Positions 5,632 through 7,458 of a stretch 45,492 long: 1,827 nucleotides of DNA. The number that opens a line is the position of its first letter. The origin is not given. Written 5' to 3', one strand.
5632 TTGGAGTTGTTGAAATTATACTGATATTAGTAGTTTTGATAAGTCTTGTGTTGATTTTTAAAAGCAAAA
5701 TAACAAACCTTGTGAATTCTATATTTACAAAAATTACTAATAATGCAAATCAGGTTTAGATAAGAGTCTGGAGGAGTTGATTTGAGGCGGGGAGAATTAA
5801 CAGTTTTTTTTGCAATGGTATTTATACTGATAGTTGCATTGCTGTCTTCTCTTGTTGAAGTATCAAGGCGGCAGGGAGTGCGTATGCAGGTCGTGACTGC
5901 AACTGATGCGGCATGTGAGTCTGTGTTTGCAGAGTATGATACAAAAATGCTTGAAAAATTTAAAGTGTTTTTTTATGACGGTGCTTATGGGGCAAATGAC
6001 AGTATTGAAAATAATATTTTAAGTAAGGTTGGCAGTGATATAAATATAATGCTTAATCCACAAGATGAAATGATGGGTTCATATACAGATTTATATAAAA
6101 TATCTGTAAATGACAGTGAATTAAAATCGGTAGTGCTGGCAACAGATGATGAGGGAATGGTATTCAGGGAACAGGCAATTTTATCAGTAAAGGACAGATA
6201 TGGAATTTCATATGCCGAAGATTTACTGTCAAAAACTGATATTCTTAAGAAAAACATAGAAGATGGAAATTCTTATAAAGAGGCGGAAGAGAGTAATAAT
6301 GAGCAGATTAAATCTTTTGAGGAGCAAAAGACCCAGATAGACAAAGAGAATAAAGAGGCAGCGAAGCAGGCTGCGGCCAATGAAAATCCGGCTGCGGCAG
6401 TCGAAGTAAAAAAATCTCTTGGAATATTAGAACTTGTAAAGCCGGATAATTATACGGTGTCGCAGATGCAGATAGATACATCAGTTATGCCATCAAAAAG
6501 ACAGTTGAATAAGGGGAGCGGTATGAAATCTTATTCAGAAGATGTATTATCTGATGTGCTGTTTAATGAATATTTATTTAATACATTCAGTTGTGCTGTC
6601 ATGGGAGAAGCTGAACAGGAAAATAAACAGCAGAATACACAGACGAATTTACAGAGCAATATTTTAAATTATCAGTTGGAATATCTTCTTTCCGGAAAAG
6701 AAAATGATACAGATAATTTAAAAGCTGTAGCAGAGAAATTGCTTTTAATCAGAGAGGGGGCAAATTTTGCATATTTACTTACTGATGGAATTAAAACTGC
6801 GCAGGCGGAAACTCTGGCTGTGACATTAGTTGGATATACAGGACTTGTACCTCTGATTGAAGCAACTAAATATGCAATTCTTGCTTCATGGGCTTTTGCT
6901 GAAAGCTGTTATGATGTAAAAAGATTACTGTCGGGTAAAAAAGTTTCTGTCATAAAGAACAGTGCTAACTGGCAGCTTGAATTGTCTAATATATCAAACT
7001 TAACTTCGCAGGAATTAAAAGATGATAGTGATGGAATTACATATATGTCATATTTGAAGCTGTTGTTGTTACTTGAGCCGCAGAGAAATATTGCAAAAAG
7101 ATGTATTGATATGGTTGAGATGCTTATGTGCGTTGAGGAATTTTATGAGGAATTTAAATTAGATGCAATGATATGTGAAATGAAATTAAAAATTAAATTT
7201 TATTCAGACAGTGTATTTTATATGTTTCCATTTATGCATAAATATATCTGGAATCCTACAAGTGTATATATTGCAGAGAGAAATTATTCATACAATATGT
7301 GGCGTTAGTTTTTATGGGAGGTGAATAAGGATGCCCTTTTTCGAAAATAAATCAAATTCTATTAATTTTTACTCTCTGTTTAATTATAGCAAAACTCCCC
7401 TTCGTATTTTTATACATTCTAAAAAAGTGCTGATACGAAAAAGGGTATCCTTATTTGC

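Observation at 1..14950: A perfect 54-bp direct repeat brackets the whole Tad pilus plus dockerin-adhesin module (14.9 kb)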

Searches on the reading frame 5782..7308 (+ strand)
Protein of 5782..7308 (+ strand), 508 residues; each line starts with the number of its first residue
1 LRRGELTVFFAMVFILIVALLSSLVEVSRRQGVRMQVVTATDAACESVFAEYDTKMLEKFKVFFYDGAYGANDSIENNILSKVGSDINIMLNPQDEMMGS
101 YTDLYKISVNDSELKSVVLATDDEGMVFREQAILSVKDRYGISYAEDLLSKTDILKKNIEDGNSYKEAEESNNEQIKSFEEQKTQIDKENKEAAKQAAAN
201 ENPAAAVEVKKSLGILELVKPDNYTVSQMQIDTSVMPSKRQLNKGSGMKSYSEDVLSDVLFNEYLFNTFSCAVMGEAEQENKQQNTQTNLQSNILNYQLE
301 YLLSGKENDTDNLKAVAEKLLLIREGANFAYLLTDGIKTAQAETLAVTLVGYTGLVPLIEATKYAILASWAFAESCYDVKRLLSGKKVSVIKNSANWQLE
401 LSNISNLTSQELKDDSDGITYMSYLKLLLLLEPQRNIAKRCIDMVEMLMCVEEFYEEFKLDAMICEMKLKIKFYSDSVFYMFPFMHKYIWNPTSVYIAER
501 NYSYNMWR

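Call 29: find_homologous_proteins(query=window:5782-7308:+, max_evalue=1e-10)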
Query window:5782-7308:+ (508 aa): 119 proteins with E <= 1e-10 among 8000 candidates.
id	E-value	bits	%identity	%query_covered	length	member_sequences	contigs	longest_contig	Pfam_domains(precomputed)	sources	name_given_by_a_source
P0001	0.0e+0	1087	98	100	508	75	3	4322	PF18960.6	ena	-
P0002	4.0e-186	638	57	100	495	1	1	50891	PF18960.6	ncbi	-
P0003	1.8e-176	606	58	93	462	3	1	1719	PF18960.6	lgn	-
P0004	3.2e-166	572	56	95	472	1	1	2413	PF18960.6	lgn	-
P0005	2.0e-160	553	52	100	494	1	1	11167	PF18960.6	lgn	-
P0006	3.5e-158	546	52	100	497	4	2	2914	PF18960.6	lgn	-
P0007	3.9e-157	542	53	100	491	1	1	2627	PF18960.6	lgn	-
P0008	6.0e-154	532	51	100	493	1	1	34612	PF18960.6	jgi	-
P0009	1.4e-147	511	50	100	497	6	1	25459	PF18960.6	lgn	-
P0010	3.7e-146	506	48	100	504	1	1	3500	PF18960.6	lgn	-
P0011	1.4e-132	461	45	100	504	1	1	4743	PF18960.6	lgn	-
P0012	2.9e-111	391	41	100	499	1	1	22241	PF18960.6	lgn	-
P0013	2.5e-107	378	40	100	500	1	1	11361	PF18960.6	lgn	-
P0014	7.5e-107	376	40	100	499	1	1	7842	PF18960.6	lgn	-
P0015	9.3e-107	376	40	99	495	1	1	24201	PF18960.6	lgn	-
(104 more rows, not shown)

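Call 30: find_encoding_contigs(protein=P0002, flank=10000, max_places=2)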
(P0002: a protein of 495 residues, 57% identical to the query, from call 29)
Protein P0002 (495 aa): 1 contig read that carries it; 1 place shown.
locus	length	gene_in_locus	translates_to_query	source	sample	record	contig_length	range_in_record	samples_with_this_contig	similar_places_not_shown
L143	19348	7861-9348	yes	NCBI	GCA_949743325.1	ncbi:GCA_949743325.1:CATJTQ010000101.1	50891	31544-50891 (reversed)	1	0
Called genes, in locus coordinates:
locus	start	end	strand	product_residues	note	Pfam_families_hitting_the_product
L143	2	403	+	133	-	?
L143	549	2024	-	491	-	PF00370:FGGY_N, PF02782:FGGY_C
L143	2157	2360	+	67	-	-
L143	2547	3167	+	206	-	PF01478:Peptidase_A24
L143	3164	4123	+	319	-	-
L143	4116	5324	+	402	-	PF00437:T2SSE, PF27713:UCP018868 (weak)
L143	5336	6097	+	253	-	PF00482:T2SSF (weak)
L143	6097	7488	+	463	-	-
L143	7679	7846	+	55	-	PF16982:Flp1_like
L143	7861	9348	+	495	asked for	PF18960:DUF5702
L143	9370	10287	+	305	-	-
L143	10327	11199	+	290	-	-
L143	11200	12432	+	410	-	PF19909:DUF6382, PF16697:Yop-YscD_cpl, PF00498:FHA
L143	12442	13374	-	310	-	PF02775:TPP_enzyme_C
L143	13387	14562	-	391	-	PF01855:POR_N, PF17147:PFOR_II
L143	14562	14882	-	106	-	PF13187:Fer4_9 (faint), PF25160:LdpA_Fe-S-bd (faint), PF12837:Fer4_6 (weak), PF13237:Fer4_10 (weak), PF14697:Fer4_21, PF12838:Fer4_7, PF00037:Fer4, PF12837:Fer4_6 (weak), +3 more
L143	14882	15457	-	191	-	PF01558:POR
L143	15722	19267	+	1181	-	PF01855:POR_N, PF17147:PFOR_II, PF01558:POR, PF10371:EKR, PF12838:Fer4_7, PF13183:Fer4_8 (weak), PF13187:Fer4_9 (weak), PF02775:TPP_enzyme_C, +5 more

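Call 31: find_encoding_contigs(protein=P0008, flank=10000, max_places=2)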
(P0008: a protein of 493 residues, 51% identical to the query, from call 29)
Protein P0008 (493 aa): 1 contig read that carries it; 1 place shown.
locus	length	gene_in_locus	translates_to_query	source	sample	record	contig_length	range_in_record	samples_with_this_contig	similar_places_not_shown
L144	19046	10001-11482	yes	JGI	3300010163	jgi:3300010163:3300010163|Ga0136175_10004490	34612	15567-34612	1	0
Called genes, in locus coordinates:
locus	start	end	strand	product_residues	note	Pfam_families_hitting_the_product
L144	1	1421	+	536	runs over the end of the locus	PF13231:PMT_2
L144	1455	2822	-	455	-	PF01554:MatE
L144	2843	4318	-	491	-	PF00370:FGGY_N, PF02782:FGGY_C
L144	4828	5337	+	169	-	PF01478:Peptidase_A24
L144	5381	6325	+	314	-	-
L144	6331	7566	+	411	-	PF00437:T2SSE, PF27713:UCP018868 (weak)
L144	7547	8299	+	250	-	-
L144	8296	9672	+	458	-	PF00482:T2SSF (weak)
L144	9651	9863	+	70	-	PF16982:Flp1_like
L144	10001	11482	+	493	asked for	PF18960:DUF5702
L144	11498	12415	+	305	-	-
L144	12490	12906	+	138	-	PF01478:Peptidase_A24 (weak)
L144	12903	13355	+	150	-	PF07811:TadE (weak)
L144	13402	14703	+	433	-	PF19909:DUF6382, PF16697:Yop-YscD_cpl, PF00498:FHA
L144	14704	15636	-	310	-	PF02775:TPP_enzyme_C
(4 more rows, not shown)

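Call 32: find_encoding_contigs(protein=P0009, flank=10000, max_places=2)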
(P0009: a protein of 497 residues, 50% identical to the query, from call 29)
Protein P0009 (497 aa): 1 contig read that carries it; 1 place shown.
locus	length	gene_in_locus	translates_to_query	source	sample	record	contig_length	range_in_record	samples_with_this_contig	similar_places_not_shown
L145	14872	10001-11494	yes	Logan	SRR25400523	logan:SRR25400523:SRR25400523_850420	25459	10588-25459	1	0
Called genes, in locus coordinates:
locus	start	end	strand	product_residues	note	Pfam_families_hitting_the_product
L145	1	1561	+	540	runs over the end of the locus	PF13231:PMT_2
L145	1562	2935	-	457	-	PF01554:MatE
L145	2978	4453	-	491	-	PF00370:FGGY_N, PF02782:FGGY_C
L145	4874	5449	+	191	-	PF01478:Peptidase_A24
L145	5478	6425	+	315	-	-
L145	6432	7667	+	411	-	PF00437:T2SSE, PF27713:UCP018868 (weak)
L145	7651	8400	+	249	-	-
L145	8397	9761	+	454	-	PF00482:T2SSF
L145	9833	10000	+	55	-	PF16982:Flp1_like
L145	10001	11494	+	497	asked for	PF18960:DUF5702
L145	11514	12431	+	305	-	-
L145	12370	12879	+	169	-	PF01478:Peptidase_A24 (weak)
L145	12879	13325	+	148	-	-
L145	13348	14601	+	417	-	PF19909:DUF6382, PF16697:Yop-YscD_cpl, PF00498:FHA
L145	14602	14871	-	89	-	?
